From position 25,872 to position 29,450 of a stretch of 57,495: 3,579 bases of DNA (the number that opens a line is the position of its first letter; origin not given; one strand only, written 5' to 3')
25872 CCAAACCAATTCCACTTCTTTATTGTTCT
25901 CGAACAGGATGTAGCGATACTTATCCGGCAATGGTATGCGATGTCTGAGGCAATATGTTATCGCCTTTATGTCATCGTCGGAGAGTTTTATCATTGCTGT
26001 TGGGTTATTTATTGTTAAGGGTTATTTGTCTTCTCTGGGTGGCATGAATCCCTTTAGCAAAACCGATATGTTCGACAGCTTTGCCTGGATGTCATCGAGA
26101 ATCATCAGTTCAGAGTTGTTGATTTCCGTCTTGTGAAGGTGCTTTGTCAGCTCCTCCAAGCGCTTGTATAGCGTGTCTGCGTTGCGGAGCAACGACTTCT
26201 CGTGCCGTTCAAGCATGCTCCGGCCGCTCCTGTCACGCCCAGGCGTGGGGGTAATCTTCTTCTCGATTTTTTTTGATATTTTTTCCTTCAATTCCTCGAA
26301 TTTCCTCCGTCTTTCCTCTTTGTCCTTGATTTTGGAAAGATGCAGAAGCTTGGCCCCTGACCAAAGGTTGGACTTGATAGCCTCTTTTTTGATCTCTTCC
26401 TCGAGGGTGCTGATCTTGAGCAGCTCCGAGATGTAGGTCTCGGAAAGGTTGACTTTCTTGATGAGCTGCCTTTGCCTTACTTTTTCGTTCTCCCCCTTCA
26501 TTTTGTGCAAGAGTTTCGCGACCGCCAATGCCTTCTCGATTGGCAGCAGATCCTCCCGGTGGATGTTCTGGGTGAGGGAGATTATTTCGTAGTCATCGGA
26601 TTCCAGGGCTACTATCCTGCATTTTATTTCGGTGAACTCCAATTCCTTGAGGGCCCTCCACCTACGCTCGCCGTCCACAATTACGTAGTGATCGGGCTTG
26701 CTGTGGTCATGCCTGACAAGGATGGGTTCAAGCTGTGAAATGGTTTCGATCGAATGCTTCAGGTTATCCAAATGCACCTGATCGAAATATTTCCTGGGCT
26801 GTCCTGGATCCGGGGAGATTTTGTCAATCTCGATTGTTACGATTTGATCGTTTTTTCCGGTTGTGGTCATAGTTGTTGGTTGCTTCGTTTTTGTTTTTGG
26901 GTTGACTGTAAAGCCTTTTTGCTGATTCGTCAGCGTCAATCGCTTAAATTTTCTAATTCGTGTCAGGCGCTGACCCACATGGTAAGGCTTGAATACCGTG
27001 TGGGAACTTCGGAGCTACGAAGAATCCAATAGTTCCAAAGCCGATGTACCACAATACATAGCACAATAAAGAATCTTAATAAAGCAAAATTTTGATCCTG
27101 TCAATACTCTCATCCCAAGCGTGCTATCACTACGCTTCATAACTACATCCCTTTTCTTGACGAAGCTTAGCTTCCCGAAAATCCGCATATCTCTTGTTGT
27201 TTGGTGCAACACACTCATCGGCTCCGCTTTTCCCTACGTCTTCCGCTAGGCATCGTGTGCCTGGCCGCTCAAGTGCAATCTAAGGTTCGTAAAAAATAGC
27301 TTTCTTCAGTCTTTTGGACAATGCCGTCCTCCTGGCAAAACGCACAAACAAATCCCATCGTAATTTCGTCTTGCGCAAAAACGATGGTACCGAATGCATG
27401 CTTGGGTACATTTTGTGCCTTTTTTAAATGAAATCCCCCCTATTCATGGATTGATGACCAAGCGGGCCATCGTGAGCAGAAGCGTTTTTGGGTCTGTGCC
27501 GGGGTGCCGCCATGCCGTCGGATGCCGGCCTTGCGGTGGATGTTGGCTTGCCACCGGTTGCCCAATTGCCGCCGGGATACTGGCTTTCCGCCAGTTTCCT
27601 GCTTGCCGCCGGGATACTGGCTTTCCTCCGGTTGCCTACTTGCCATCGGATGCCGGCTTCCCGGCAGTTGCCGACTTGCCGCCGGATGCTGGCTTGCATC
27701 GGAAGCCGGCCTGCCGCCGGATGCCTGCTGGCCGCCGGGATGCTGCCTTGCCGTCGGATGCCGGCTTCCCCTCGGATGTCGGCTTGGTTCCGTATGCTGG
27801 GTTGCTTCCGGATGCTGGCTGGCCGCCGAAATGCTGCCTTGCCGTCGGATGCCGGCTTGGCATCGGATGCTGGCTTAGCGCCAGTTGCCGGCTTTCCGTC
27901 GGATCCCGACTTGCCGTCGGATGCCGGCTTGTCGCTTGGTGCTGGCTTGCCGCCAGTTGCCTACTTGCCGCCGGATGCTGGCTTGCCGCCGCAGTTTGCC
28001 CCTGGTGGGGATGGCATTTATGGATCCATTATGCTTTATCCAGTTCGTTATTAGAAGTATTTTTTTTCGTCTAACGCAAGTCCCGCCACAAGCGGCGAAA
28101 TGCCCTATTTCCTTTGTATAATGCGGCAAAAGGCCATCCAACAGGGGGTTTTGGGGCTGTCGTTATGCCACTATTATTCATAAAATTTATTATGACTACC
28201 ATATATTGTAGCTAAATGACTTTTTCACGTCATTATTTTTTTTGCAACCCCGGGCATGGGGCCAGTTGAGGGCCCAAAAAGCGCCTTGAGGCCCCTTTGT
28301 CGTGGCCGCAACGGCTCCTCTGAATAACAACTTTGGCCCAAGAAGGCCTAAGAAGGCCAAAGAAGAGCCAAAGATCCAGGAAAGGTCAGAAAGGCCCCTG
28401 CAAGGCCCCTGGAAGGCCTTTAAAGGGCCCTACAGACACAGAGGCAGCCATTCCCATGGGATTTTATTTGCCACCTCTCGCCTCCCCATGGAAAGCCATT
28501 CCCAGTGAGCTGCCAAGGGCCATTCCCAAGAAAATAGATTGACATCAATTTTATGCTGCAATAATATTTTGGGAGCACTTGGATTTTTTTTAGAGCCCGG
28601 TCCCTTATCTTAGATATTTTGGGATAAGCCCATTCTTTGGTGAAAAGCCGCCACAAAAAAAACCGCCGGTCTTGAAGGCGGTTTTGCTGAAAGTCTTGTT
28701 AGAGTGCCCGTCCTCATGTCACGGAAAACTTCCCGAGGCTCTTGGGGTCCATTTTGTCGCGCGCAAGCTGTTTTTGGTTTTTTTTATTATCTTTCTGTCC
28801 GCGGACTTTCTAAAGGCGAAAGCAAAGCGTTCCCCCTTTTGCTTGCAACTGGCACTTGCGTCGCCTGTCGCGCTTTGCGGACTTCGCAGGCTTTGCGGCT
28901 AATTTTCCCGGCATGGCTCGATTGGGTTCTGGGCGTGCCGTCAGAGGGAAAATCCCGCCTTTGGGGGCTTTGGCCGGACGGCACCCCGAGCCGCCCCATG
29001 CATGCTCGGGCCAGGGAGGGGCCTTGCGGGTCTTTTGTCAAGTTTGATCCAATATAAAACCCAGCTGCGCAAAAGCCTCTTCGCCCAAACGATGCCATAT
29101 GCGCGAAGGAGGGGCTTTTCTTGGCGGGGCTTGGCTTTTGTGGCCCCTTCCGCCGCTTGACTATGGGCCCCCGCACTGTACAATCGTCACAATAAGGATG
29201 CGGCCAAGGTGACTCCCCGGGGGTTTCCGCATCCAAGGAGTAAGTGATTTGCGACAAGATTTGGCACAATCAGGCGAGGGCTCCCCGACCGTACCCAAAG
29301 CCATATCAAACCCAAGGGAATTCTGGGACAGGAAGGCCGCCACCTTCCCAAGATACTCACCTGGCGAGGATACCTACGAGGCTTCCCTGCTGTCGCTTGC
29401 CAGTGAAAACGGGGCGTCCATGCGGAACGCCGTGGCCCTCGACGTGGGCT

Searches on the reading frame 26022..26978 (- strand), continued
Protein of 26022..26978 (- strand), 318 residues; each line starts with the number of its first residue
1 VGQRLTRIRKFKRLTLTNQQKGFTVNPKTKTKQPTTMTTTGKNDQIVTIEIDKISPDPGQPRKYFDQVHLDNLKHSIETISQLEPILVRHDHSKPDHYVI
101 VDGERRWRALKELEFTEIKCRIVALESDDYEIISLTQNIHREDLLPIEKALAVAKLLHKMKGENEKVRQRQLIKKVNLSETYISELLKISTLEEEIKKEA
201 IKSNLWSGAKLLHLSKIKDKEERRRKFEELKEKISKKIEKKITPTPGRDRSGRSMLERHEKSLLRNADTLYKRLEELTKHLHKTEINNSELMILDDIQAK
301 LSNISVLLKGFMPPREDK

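Call 63: find_related_loci(query=A1, collection=viral_contigs, flank=8000)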
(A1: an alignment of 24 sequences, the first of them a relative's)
Query A1 (282 aa) in viral_contigs; peptide patterns used: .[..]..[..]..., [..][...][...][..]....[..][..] (x = any residue, [..] = any of these).
149 stretches matched a pattern; 37 encode a relative of the query (tblastn E <= 1e-3); 37 distinct loci.
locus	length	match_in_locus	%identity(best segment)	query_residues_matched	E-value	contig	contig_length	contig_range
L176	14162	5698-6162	33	13-161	5e-17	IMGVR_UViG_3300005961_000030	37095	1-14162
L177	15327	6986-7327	36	9-121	5e-17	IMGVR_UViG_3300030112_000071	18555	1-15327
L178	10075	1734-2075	36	9-121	5e-17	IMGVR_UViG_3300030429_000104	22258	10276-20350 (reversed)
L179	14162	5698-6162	33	13-161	5e-17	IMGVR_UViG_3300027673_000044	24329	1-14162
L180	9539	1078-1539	31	1-162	5e-17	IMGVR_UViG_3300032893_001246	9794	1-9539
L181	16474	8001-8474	31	10-161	8e-17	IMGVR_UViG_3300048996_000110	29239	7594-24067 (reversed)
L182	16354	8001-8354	36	10-131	3e-16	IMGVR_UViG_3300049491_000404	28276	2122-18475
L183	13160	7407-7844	31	13-161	1e-15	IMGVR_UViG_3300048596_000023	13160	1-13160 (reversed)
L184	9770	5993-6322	38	11-120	1e-15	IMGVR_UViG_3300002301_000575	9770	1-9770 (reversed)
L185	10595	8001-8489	32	5-161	2e-15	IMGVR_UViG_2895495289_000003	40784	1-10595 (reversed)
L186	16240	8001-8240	40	9-91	3e-14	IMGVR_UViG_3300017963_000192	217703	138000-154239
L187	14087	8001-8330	35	13-121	1e-13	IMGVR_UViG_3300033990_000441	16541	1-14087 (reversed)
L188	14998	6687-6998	38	10-114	2e-13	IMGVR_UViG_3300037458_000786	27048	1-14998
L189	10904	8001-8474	30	10-161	3e-13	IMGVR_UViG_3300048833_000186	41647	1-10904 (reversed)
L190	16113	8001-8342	38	6-120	3e-13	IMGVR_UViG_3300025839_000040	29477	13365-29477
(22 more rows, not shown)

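Call 64: search_dna_similar(query=window:26022-26978:-, collection=plasmids, mode=protein, max_rows=12)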
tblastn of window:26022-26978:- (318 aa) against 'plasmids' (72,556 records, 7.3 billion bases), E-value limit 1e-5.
Records with a match: 2071; places in all: 2172; records where one place covers at least 80% of the query: 0.
Best place of each record, by identity: <60% 2071.
By first word of the organism name: Acinetobacter 499; Pseudomonas 256; Ralstonia 141; Burkholderia 73; Escherichia 69; Azospirillum 57; Neisseria 54; Deinococcus 53; Thermus 53; Nostoc 48; and 198 more.
By predicted mobility (MOB-suite, as given by PLSDB): non-mobilizable 781; conjugative 753; mobilizable 537.
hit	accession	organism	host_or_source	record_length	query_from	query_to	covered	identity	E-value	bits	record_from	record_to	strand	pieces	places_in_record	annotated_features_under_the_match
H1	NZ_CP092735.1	Aristophania vespae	whole organism,Polistes dominula wasp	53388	49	203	49%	40.4%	5e-21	100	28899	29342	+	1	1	ParB/RepB/Spo0J family partition protein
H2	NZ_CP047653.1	Aristophania vespae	Gut of wasp,cell culture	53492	49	203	49%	40.4%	5e-21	100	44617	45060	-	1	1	ParB/RepB/Spo0J family partition protein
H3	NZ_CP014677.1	Kozakia baliensis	palm brown sugar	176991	49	212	52%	37.6%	5e-22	103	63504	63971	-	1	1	ParB/RepB/Spo0J family partition protein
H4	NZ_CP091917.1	Nostoc sp. UHCC 0870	cell culture,Brackish water, ...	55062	49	214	52%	36.4%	3e-14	81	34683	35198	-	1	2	ParB/RepB/Spo0J family partition protein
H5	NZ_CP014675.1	Kozakia baliensis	palm brown sugar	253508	49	199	47%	39.0%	1e-17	91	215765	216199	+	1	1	ParB/RepB/Spo0J family partition protein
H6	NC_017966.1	Tistrella mobilis KA081020-065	-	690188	49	205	49%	37.3%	5e-19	95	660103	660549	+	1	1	ParB/RepB/Spo0J family partition protein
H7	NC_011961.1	Thermomicrobium roseum DSM 5159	-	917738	49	204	49%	37.6%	1e-17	91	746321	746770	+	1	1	ParB/RepB/Spo0J family partition protein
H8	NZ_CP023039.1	Komagataeibacter saccharivorans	vinegar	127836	50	200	47%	38.6%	8e-18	91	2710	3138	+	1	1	ParB/RepB/Spo0J family partition protein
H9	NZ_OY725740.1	Monoglobus pectinilyticus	-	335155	43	208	52%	34.9%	8e-18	91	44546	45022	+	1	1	ParB/RepB/Spo0J family partition protein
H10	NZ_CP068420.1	Gluconobacter sphaericus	single cell,Campbell Early grape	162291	51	203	48%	37.9%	2e-21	102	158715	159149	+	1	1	ParB/RepB/Spo0J family partition protein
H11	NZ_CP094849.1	Novacetimonas hansenii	commercial Kombucha beverage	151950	49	199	47%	38.3%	4e-17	89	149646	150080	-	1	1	ParB/RepB/Spo0J family partition protein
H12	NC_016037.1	Komagataeibacter medellinensis NBRC 3288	-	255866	49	199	47%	38.3%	4e-17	89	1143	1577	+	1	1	ParB/RepB/Spo0J family partition protein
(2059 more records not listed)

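Call 65: search_dna_similar(query=window:26022-26978:-, collection=phages, mode=protein, max_rows=12)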
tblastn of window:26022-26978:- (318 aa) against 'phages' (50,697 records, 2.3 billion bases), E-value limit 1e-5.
Records with a match: 37; places in all: 40; records where one place covers at least 80% of the query: 0.
Best place of each record, by identity: <60% 37.
By first word of the organism name: Bacteriophage 18; Listeria 6; Staphylococcus 4; Enterococcus 2; Aphanizomenon 2; Acinetobacter 2; Planktothrix 1; Hydrogenophilus 1; Dolichospermum 1.
By host as written in the record: - 22; Listeria monocytogenes 6; Staphylococcus aureus 4; Enterococcus faecalis 1; Aphanizomenon flos-aquae 1; Planktothrix agardhii 1; Hydrogenophilus thermoluteolus 1; Dolichospermum flos-aquae 1.
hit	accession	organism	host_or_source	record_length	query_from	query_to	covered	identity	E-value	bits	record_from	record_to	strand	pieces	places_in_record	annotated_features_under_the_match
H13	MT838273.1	Bacteriophage sp.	human fecal samples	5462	47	208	51%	36.4%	2e-18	92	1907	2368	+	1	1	record has no annotation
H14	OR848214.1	Listeria phage LM 4-14-1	Listeria monocytogenes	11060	44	208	52%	33.3%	5e-17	87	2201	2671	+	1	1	record has no annotation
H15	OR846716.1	Listeria phage LM 4-11-1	Listeria monocytogenes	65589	44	208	52%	33.3%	5e-17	87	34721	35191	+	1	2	record has no annotation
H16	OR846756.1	Listeria phage LM 4-11-1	Listeria monocytogenes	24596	44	208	52%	33.3%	1e-16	86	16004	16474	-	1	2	record has no annotation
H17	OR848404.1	Listeria phage LM 4-14-1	Listeria monocytogenes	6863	44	208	52%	33.3%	1e-16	86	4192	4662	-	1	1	record has no annotation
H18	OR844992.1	Staphylococcus phage SA 1306 Kay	Staphylococcus aureus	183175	43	196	48%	34.4%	2e-15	83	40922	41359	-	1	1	record has no annotation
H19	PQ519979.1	Enterococcus phage IME_EF3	-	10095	43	208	52%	31.9%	1e-15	83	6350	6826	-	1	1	record has no annotation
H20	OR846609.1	Enterococcus phage Efs 1-1-1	Enterococcus faecalis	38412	43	208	52%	31.9%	2e-15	83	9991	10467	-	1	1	record has no annotation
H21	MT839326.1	Bacteriophage sp.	human fecal samples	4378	46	205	50%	33.1%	5e-17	87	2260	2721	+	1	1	record has no annotation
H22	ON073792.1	Aphanizomenon phage Yong-DA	Aphanizomenon flos-aquae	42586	52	215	52%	32.3%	3e-13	76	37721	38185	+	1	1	ParB family protein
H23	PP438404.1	Aphanizomenon phage Afl-JY11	Aphanizomenon flos-aquae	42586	52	215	52%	32.3%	3e-13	76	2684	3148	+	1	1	hypothetical protein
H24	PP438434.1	Planktothrix phage Pag-JY44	Planktothrix agardhii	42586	52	215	52%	32.3%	3e-13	76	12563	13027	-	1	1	hypothetical protein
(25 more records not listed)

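Call 71: predict_structure(alignment_id=A1)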
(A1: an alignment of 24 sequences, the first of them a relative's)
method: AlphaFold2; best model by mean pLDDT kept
length: 282 residues; sequences in the alignment: 24
mean_pLDDT: 80.8   pTM: 0.49
mean pLDDT of the five models: 80.8, 80.3, 78.5, 78.2, 77.5
residues with pLDDT >= 90: 75; 70-90: 151; 50-70: 38; < 50: 18
segments of 3 or more residues with pLDDT < 50: 1-6, 207-217
pLDDT, mean of each block of 10 residues (from residue 1): 48 92 69 85 79 88 88 91 84 68 73 88 79 81 87 93 89 94 95 93 65 46 77 89 84 81 89 75 47
secondary structure, 60 per line:
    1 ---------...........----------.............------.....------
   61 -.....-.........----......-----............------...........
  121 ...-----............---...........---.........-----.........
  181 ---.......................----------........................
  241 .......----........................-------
elements in order: E10-14 E18-20 H31-43 E50-54 E62-66 H68-76 E81-86 H92-103 H110-123 H129-140 H144-154 H158-166 H172-180 H184-206 H217-247 H252-275

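Call 74: fold_search(model_id=the predicted structure, library=pdb)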
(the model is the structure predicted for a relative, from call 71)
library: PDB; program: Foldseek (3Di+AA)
matches with E <= 10: 280; with E <= 0.001: 47
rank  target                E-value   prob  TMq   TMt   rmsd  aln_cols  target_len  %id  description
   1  7nfu_A                6.9e-13  1.00  0.47  0.57   5.0       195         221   30  Crystal structure of C-terminally truncated Geobacillus thermoleovorans nucleoid occlusion protein Noc (released 2021-02-17)
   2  7nfu_B                3.0e-12  1.00  0.48  0.61   4.7       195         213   30  Crystal structure of C-terminally truncated Geobacillus thermoleovorans nucleoid occlusion protein Noc (released 2021-02-17)
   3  7ng0                  4.0e-12  1.00  0.30  0.42  11.4       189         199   30  Crystal structure of N- and C-terminally truncated Geobacillus thermoleovorans nucleoid occlusion protein Noc (released 2021-02-17)
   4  7ol9_B                9.3e-12  1.00  0.32  0.43  17.6       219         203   27  Crystal structure of C-terminally truncated Bacillus subtilis nucleoid occlusion protein (Noc) complexed to the Noc-bi (released 2022-03-09)
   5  7bnk_A                1.4e-11  1.00  0.31  0.42  11.3       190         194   27  Crystal structure of ParB from Myxococcus xanthus bound to CDP and Monothiophosphate (released 2021-09-08)
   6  7bnk_B                2.7e-11  1.00  0.31  0.43  11.4       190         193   27  Crystal structure of ParB from Myxococcus xanthus bound to CDP and Monothiophosphate (released 2021-09-08)
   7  7ol9_A                3.2e-11  1.00  0.28  0.38  15.4       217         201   27  Crystal structure of C-terminally truncated Bacillus subtilis nucleoid occlusion protein (Noc) complexed to the Noc-bi (released 2022-03-09)
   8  7o0n_A                5.3e-11  1.00  0.30  0.42  11.4       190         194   27  Crystal structure of a ParB E93A mutant from Myxococcus xanthus bound to CDP and monothiophosphate (released 2021-09-15)
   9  6sdk_A                5.3e-11  1.00  0.30  0.41  11.4       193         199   32  Crystal structure of bacterial ParB dimer bound to CDP (released 2019-10-23)
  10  7bnr_A                7.1e-11  1.00  0.31  0.42  11.3       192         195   26  Crystal structure of a ParB Q52A mutant from Myxococcus xanthus bound to CTPyS (released 2021-09-08)
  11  6t1f_D                7.9e-11  1.00  0.38  0.52   5.8       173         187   24  Crystal structure of the C-terminally truncated chromosome-partitioning protein ParB from Caulobacter crescentus compl (released 2020-10-14)
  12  6sdk_B                1.1e-10  1.00  0.30  0.41  11.3       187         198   31  Crystal structure of bacterial ParB dimer bound to CDP (released 2019-10-23)
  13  7bm8_A                2.0e-10  1.00  0.31  0.47  12.2       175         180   25  Crystal structure of the C-terminally truncated chromosome-partitioning protein ParB from Caulobacter crescentus compl (released 2021-04-28)
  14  7bnr_B                2.2e-10  1.00  0.30  0.41  11.4       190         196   27  Crystal structure of a ParB Q52A mutant from Myxococcus xanthus bound to CTPyS (released 2021-09-08)
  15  6t1f_B                2.3e-10  1.00  0.37  0.51   5.9       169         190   24  Crystal structure of the C-terminally truncated chromosome-partitioning protein ParB from Caulobacter crescentus compl (released 2020-10-14)
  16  8qa9_B                7.6e-10  1.00  0.33  0.43   8.9       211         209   22  Crystal structure of the RK2 plasmid encoded co-complex of the C-terminally truncated transcriptional repressor protei (released 2024-02-21)
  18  8qa8_C                1.3e-09  1.00  0.30  0.41  11.5       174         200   23  Crystal structure of the C-terminally truncated transcriptional repressor protein KorB from the RK2 plasmid complexed  (released 2024-02-21)
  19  8qa9_A                1.4e-09  1.00  0.33  0.43  11.1       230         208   20  Crystal structure of the RK2 plasmid encoded co-complex of the C-terminally truncated transcriptional repressor protei (released 2024-02-21)
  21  8qa8_A                2.3e-09  1.00  0.30  0.41  11.7       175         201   22  Crystal structure of the C-terminally truncated transcriptional repressor protein KorB from the RK2 plasmid complexed  (released 2024-02-21)
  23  8qa8_F                2.9e-09  1.00  0.30  0.42  11.7       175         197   23  Crystal structure of the C-terminally truncated transcriptional repressor protein KorB from the RK2 plasmid complexed  (released 2024-02-21)
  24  8qa8_B                3.3e-09  1.00  0.30  0.40  12.6       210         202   20  Crystal structure of the C-terminally truncated transcriptional repressor protein KorB from the RK2 plasmid complexed  (released 2024-02-21)
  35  4umk_C                1.2e-05  1.00  0.26  0.37  14.7       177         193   29  The complex of Spo0J and parS DNA in chromosomal partition system (released 2015-05-13)
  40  4umk_B                7.6e-05  1.00  0.26  0.38  15.8       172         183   26  The complex of Spo0J and parS DNA in chromosomal partition system (released 2015-05-13)
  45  4umk_A                1.6e-04  1.00  0.26  0.40  16.6       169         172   22  The complex of Spo0J and parS DNA in chromosomal partition system (released 2015-05-13)
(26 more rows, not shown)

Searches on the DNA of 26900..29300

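Call 60: search_rna_families(source=window, start=26900, end=29300, threshold=evalue, max_evalue=1)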
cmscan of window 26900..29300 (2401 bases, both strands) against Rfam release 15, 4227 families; matches with E-value up to 1: 0.
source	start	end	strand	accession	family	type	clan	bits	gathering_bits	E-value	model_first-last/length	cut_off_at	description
